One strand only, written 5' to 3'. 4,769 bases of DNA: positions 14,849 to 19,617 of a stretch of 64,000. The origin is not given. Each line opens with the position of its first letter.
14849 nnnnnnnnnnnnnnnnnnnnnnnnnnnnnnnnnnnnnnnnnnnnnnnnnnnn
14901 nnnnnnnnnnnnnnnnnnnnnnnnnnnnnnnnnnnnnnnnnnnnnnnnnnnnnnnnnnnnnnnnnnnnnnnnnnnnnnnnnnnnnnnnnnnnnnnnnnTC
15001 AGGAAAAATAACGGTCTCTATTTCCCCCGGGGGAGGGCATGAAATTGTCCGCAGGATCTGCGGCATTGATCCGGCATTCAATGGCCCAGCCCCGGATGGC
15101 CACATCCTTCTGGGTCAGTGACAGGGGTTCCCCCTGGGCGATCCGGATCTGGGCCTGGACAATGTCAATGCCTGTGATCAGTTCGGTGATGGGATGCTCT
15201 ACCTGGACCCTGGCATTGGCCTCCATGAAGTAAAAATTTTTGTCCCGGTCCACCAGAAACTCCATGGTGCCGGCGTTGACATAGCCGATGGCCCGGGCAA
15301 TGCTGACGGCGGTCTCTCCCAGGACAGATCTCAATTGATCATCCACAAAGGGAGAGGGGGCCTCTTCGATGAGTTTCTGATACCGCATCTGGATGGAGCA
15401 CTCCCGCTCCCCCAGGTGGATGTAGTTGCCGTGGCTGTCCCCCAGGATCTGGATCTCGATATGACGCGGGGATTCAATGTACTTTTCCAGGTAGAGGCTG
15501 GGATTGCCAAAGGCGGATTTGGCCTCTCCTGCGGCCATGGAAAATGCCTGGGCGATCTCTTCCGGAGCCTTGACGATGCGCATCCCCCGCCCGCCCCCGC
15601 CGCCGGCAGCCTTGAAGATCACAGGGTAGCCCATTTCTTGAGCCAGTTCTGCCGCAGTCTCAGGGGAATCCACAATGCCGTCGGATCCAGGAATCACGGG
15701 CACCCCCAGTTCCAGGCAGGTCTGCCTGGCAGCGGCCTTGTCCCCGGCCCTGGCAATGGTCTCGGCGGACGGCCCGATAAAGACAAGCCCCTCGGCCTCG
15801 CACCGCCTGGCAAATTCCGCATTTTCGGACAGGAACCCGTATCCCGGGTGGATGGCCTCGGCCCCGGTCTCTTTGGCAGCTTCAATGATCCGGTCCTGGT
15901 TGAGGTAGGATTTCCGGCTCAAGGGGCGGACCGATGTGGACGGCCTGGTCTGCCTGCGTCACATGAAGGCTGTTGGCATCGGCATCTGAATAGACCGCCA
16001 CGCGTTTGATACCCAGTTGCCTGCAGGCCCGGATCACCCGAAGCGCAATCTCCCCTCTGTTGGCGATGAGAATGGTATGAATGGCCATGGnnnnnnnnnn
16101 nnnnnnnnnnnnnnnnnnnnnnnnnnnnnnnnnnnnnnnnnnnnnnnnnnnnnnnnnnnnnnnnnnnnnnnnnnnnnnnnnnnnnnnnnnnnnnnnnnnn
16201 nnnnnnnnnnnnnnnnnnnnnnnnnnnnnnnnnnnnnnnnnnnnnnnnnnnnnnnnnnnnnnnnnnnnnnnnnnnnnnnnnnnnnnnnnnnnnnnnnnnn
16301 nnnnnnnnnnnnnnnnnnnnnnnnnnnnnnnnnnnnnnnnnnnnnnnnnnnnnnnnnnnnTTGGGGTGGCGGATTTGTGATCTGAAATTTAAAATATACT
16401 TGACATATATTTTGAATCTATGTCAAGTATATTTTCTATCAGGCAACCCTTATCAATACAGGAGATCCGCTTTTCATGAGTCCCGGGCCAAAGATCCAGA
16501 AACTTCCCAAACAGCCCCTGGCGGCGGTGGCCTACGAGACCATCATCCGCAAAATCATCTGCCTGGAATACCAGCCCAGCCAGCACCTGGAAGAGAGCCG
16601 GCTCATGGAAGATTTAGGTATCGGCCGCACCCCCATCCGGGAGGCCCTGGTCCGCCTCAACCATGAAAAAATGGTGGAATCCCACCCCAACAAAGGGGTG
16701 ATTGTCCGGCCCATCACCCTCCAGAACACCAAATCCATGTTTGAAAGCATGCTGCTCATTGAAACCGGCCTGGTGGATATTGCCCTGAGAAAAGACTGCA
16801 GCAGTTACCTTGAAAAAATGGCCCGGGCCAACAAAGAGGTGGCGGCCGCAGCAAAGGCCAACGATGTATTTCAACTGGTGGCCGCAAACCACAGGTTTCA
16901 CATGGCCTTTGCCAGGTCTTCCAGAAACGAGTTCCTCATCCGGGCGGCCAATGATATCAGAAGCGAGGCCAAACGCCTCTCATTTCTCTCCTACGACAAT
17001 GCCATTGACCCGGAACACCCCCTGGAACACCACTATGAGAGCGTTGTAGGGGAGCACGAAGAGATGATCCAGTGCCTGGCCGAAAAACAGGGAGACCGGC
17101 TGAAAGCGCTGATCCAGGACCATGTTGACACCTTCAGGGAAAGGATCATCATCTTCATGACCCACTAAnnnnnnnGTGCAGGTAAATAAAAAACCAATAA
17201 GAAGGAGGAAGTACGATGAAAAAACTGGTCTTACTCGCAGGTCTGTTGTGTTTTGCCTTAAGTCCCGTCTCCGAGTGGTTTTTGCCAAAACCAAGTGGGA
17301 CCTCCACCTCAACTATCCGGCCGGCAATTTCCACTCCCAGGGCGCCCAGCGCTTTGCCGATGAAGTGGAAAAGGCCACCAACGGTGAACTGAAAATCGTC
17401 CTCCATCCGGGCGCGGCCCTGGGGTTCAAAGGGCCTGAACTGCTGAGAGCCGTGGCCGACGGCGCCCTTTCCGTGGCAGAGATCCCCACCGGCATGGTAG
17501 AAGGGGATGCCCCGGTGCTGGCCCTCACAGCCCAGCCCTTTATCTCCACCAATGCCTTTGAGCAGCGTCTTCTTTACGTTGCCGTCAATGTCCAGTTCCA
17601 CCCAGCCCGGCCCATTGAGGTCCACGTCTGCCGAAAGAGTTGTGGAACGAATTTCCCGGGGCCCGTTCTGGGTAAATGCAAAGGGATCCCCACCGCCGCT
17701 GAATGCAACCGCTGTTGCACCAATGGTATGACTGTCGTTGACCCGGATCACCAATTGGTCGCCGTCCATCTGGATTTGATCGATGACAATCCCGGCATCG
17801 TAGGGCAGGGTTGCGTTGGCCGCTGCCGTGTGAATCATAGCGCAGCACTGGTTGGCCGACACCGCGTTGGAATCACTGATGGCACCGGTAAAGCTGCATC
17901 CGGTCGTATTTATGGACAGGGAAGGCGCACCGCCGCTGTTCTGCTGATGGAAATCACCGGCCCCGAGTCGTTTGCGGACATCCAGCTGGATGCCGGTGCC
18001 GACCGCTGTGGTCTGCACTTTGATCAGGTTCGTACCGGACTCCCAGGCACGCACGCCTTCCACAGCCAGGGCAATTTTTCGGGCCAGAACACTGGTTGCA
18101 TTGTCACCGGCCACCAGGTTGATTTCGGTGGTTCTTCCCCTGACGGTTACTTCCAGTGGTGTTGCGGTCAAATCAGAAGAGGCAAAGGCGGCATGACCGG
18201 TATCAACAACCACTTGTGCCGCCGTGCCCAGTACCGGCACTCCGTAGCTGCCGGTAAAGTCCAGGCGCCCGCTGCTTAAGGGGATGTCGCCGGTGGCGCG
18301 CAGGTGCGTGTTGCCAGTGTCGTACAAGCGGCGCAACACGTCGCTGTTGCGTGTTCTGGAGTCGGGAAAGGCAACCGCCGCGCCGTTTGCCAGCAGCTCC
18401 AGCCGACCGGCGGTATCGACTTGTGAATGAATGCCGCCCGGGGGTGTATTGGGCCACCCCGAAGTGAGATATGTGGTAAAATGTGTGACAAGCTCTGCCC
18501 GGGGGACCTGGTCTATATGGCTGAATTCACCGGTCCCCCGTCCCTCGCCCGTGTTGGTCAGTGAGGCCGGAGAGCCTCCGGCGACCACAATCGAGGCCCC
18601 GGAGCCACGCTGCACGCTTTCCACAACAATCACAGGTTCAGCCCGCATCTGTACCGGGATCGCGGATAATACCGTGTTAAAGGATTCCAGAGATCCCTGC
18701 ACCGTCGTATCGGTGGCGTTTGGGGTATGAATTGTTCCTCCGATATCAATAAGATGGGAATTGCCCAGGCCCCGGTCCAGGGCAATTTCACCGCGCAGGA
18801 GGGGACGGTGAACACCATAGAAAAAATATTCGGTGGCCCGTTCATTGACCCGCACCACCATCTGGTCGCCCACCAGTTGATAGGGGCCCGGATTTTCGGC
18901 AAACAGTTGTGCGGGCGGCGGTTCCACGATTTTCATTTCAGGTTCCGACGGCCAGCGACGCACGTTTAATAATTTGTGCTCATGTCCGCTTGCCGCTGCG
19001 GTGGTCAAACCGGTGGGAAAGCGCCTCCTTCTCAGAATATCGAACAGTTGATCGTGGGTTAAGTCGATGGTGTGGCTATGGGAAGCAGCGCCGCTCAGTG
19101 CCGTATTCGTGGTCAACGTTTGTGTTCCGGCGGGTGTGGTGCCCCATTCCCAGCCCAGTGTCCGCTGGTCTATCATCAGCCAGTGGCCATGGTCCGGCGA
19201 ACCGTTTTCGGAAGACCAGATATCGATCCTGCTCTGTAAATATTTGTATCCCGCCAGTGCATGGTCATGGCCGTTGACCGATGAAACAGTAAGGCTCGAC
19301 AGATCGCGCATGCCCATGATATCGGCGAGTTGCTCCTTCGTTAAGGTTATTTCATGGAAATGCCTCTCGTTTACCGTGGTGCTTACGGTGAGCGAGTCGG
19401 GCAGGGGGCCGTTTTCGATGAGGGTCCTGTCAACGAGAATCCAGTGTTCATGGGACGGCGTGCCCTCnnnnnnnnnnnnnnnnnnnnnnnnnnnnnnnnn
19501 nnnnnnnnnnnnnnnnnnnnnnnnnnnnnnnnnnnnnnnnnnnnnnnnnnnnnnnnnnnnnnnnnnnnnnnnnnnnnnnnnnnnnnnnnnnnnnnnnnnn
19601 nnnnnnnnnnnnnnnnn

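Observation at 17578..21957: Giant protein joining a membrane helix bundle, an M23 peptidoglycan endopeptidase and repeated beta-rich modules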

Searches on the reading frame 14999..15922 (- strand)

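Call 5: search_protein_families(library=pfam, proteins=[window:14999-15922:-], max_evalue=0.01)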
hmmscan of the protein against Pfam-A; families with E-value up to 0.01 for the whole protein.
window:14999-15922:- (307 aa): 5 families
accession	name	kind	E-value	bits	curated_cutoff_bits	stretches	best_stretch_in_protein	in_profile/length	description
PF02786.22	CPSase_L_D2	-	6.4e-80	268.1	19.8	1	61-268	1-209/211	Carbamoyl-phosphate synthase L chain, ATP binding domain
PF00289.28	Biotin_carb_N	-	1.2e-24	87.4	25.5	1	2-56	56-110/110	Biotin carboxylase, N-terminal domain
PF07478.18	Dala_Dala_lig_C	-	1.1e-08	35.3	24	1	88-237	26-174/204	D-ala D-ala ligase C-terminus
PF02222.28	ATP-grasp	-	1.4e-07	31.8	27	1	84-238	16-162/179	ATP-grasp domain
PF08443.16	RimK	-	7.4e-05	22.9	21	0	201-256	131-182/188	RimK-like ATP-grasp domain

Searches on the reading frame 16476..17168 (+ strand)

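Call 5: search_protein_families(library=pfam, proteins=[window:16476-17168:+], max_evalue=0.01)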
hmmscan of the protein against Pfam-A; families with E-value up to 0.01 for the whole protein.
window:16476-17168:+ (230 aa): 2 families
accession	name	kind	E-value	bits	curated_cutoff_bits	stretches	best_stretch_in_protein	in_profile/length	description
PF07729.17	FCD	-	2.1e-16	60.9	24.3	1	88-218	2-124/125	FCD domain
PF00392.27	GntR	-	1.2e-13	50.9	27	1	17-77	3-64/64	Bacterial regulatory proteins, gntR family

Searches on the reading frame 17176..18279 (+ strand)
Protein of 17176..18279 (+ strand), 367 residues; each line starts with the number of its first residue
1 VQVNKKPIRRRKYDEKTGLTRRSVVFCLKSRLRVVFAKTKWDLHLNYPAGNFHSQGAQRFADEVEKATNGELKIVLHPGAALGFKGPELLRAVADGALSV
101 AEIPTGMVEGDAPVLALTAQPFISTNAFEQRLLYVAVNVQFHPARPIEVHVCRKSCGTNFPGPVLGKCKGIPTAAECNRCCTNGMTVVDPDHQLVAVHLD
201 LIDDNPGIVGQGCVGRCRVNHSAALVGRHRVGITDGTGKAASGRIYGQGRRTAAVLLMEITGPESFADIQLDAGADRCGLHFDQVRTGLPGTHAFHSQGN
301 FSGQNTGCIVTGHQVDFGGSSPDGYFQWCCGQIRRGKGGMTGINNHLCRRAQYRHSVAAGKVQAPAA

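Call 5: search_protein_families(library=pfam, proteins=[window:17176-18279:+], max_evalue=0.01)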
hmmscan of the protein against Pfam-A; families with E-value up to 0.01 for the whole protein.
window:17176-18279:+ (367 aa): 1 family
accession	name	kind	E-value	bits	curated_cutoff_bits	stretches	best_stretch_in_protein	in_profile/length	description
PF03480.18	DctP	-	3.3e-05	23.8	23.4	1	49-126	7-83/286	Bacterial extracellular solute-binding protein, family 7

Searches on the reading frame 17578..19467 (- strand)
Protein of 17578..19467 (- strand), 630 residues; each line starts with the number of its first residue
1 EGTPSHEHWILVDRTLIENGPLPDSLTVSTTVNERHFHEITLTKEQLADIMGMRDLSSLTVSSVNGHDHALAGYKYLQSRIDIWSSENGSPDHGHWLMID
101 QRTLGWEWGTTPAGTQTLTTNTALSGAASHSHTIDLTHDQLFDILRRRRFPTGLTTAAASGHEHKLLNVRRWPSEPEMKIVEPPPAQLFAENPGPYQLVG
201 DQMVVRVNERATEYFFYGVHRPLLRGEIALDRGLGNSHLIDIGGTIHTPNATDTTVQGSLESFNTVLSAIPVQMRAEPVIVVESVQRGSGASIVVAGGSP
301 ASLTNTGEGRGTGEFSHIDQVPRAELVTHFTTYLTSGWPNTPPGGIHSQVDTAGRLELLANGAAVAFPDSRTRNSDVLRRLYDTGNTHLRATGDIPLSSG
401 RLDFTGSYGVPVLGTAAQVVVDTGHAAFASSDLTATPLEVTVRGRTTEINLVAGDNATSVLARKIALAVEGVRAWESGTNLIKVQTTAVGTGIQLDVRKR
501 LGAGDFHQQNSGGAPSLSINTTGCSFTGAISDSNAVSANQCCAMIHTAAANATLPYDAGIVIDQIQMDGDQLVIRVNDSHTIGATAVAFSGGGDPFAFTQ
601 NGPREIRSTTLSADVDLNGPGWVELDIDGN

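Call 74: predict_structure(alignment_id=A6)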
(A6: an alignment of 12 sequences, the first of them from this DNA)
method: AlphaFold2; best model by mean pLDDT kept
length: 630 residues; sequences in the alignment: 12
mean_pLDDT: 69.5   pTM: 0.61
mean pLDDT of the five models: 69.5, 67.7, 67.3, 65.7, 60.9
residues with pLDDT >= 90: 96; 70-90: 222; 50-70: 204; < 50: 108
segments of 3 or more residues with pLDDT < 50: 1-3, 32-34, 108-110, 123-125, 173-220, 277-312, 369-374
pLDDT, mean of each block of 10 residues (from residue 1): 52 51 67 56 72 57 55 58 67 64 55 63 52 70 64 66 67 43 26 27 30 42 59 73 78 81 81 57 43 40 41 62 89 71 73 82 54 53 71 64 64 85 90 90 92 87 84 85 89 93 81 90 90 86 85 77 92 94 90 87 95 85 87
secondary structure, 60 per line:
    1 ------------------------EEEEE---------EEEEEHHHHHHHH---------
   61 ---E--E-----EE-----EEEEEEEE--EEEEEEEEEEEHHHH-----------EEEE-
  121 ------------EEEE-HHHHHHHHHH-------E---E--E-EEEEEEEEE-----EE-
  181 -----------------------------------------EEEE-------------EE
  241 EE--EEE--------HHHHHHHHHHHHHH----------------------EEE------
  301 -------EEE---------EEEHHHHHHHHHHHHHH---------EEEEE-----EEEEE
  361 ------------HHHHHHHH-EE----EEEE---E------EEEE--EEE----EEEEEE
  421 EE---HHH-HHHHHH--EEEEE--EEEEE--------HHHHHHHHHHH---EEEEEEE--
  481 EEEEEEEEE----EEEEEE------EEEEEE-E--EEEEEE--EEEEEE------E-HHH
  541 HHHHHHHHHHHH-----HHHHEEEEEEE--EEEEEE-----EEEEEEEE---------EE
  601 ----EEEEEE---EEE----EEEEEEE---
elements in order: E25-29 E39-43 H44-51 E80-87 E90-100 H101-104 E116-119 E133-136 H138-147 E164-172 E222-225 E239-242 E245-247 H256-269 E292-294 E308-310 E320-322 H323-336 E346-350 E356-360 H373-380 E388-391 E402-405 E408-410 E415-422 H430-435 E438-442 E445-449 H458-468 E472-478 E481-489 E494-499 E506-511 E516-521 E524-529 H538-552 H558-561 E562-568 E571-576 E582-589 E605-610 E614-616 E621-627
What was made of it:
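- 18958..19467 (-): Two tandem HxH-rich modules (aa 831-1000), each with three nearly invariant HxH motifs. They are presumed to bind metal. AF2 pLDDT is only 51-72 (call 74).
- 17578..18957 (-): Alpha/beta modules (aa 1001-1460) resembling FliD D2-D3, flagellin outer domains and phage baseplate decoration domains. This is the first part of the ~1,900-aa extension beyond M23 (aa 831 to the end of the full-length protein). AF2 pLDDT is 85-95 for aa ~1240-1460 (call 74).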

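Call 76: fold_search(model_id=the predicted structure, library=pdb)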
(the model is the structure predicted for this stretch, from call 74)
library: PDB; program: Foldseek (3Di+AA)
matches with E <= 10: 1171; with E <= 0.001: 0
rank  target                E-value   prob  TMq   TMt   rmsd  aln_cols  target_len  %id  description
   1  4adf_M                1.0e-02  0.51  0.10  0.25  15.9       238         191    8  CRYSTAL STRUCTURE OF THE HUMAN COLONY-STIMULATING FACTOR 1 (hCSF-1) CYTOKINE IN COMPLEX WITH THE VIRAL RECEPTOR BARF1 (released 2012-08-22)
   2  5xlj                  1.1e-02  0.99  0.14  0.38   5.9       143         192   21  Crystal structure of the flagellar cap protein flid D2-D3 domains from serratia marcescens in Space group P432 (released 2017-06-14)
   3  9p7r_A1               1.2e-02  0.87  0.13  0.21  13.1       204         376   18  In situ structure of the sheathed FlaB flagellar filament in Vibrio cholerae (released 2025-09-24)
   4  6zqk_A                1.6e-02  0.15  0.09  0.12  19.4       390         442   10  HER2-binding scFv-Fab fusion 841 (released 2021-06-30)
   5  8tjt_B                2.0e-02  0.25  0.09  0.22  16.0       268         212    6  The Fab fragment of an anti-glucagon receptor (GCGR) antibody (released 2024-02-14)
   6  6zqk_C                2.2e-02  0.12  0.09  0.11  19.1       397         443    9  HER2-binding scFv-Fab fusion 841 (released 2021-06-30)
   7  1mrd_H                2.3e-02  0.38  0.11  0.25  12.7       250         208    9  PREPARATION, CHARACTERIZATION AND CRYSTALLIZATION OF AN ANTIBODY FAB FRAGMENT THAT RECOGNIZES RNA. CRYSTAL STRUCTURES  (released 1995-02-14)
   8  4o51_B                2.3e-02  0.20  0.09  0.21  16.8       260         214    6  Crystal structure of the QAA variant of anti-hinge rabbit antibody 2095-2 in complex with IDES hinge peptide (released 2014-03-26)
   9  5dlm_I                2.6e-02  0.23  0.08  0.20  15.9       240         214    8  Complex of Influenza M2e and Antibody (released 2015-10-28)
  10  9n8h_A                2.7e-02  0.69  0.13  0.20  14.3       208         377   16  In situ sheathed flagellar filament of Vibrio cholerae resolved with helical reconstruction. (released 2025-09-24)
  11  1hq4_B                2.7e-02  0.20  0.10  0.22  15.4       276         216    7  STRUCTURE OF NATIVE CATALYTIC ANTIBODY HA5-19A4 (released 2003-06-03)
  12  3dvn_A                2.9e-02  0.21  0.09  0.21  15.4       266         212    6  Crystal structure of K63-specific fab Apu2.16 bound to K63-linked di-ubiquitin (released 2008-09-30)
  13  5xlk_C                3.2e-02  0.97  0.14  0.40   5.2       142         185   20  Crystal structure of the flagellar cap protein FliD D2-D3 domains from Serratia marcescens in Space group I422 (released 2017-06-14)
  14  9n8a_A1               3.2e-02  0.75  0.16  0.24  12.5       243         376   15  In situ structure of the sheathed FlaD flagellar filament in Vibrio cholerae (released 2025-09-24)
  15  2z91_A                3.2e-02  0.23  0.10  0.23  13.5       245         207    8  Crystal structure of the Fab fragment of anti-ciguatoxin antibody 10C9 (released 2008-05-06)
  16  5xlk_A                3.8e-02  0.99  0.15  0.42   5.5       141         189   16  Crystal structure of the flagellar cap protein FliD D2-D3 domains from Serratia marcescens in Space group I422 (released 2017-06-14)
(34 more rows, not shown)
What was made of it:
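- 17578..18957 (-): Foldseek hits to FliD 5xlj/5xlk have probability 0.97-0.99 but E ~0.01 (call 76).
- On Flagellin_IN / FliD D2-D3-like domain: Foldseek gives probability 0.97-0.99 but E ~0.01 (call 76).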

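Call 78: fold_search(model_id=the predicted structure, library=viral)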
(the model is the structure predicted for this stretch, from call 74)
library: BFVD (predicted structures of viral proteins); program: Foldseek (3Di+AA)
matches with E <= 10: 562; with E <= 0.001: 1
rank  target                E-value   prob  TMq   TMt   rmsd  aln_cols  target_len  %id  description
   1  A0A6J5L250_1          4.1e-04  0.87  0.13  0.09  22.8       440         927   12  Baseplate protein J-like [uncultured Caudovirales phage]
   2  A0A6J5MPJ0            1.2e-03  0.84  0.12  0.22  14.8       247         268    9  Uncharacterized protein [uncultured Caudovirales phage]
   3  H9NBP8                2.1e-03  0.23  0.13  0.09  28.1       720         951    9  (no name in the UniProt tables at hand)
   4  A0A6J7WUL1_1          2.6e-03  0.41  0.15  0.08  27.6       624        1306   11  Baseplate protein J-like [uncultured Caudovirales phage]
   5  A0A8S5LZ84            8.1e-03  0.04  0.07  0.05  40.4       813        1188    9  Tail protein [Caudovirales sp. ct7oE3]
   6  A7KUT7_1              1.6e-02  0.08  0.11  0.08  36.8       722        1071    7  (no name in the UniProt tables at hand)
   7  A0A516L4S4            1.6e-02  0.05  0.06  0.06  45.5       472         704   12  (no name in the UniProt tables at hand)
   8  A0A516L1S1            2.5e-02  0.06  0.09  0.07  32.2       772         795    9  (no name in the UniProt tables at hand)
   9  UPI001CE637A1         2.8e-02  0.05  0.07  0.10  42.5       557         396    8  (no name look-up for this kind of identifier)
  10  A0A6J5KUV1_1          3.2e-02  0.75  0.14  0.08  17.4       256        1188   10  Baseplate protein J-like [uncultured Caudovirales phage]
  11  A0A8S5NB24            3.5e-02  0.57  0.14  0.14  15.2       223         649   13  Sheath tube [Myoviridae sp. ctT3B27]
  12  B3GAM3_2              3.5e-02  0.04  0.07  0.06  32.6       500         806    9  AMDV4_2 [uncultured virus]
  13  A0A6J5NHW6            3.7e-02  0.03  0.06  0.04  41.8       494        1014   11  Uncharacterized protein [uncultured Caudovirales phage]
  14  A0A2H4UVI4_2          3.9e-02  0.06  0.10  0.05  35.4       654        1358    8  Membrane associated protein [Bodo saltans virus]
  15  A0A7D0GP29            4.1e-02  0.75  0.11  0.10  11.1       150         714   15  (no name in the UniProt tables at hand)
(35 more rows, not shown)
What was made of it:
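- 17578..18957 (-): The BFVD hit to Baseplate J-like proteins has E 4e-4 (call 78).
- The extension resembles structural decoration domains (calls 76, 78).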
